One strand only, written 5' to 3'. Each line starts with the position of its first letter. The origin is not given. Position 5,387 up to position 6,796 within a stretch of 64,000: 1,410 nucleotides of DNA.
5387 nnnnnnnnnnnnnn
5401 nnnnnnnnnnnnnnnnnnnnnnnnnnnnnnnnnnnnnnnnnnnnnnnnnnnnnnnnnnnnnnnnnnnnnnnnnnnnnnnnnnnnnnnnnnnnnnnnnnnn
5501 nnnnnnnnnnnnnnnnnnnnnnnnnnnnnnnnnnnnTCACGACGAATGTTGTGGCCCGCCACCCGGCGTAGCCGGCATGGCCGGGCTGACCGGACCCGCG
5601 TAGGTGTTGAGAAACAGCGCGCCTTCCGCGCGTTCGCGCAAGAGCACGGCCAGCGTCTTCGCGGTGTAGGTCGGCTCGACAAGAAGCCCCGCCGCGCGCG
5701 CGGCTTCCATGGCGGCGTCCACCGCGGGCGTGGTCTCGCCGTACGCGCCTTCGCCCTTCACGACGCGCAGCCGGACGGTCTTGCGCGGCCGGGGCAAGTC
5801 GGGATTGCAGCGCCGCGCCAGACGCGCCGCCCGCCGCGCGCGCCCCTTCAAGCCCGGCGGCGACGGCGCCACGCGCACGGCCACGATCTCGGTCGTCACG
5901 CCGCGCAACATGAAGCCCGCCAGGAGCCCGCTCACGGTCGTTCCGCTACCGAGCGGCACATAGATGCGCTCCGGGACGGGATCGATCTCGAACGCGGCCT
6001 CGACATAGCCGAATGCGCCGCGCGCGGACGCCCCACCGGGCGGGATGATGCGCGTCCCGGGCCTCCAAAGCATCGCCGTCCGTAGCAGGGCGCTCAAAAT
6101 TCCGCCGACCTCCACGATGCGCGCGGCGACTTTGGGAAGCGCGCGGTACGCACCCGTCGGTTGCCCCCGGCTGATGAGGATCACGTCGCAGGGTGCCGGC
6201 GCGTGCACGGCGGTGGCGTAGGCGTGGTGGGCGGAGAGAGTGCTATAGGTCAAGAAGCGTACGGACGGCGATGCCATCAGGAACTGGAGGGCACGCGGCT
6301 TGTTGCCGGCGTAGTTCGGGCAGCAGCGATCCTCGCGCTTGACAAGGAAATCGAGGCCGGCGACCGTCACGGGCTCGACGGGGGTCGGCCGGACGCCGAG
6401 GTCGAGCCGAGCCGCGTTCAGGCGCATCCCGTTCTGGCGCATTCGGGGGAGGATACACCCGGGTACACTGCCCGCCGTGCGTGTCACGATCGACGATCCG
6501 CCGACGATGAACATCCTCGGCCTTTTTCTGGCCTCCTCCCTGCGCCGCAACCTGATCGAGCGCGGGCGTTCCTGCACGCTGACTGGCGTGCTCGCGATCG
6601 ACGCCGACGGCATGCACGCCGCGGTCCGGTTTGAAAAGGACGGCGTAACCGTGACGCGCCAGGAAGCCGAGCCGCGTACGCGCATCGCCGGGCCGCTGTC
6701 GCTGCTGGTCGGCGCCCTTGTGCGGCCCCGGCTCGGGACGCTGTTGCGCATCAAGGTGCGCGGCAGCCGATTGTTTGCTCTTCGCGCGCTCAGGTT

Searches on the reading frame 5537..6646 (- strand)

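Call 39: search_protein_families(library=pfam, proteins=[window:5537-6646:-], max_evalue=0.001)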
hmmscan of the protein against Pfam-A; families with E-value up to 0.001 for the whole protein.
window:5537-6646:- (369 aa): 1 family
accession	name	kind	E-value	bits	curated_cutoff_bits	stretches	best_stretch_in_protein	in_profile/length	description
PF00291.31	PALP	-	1.8e-18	67.4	35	1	82-341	2-282/295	Pyridoxal-phosphate dependent enzyme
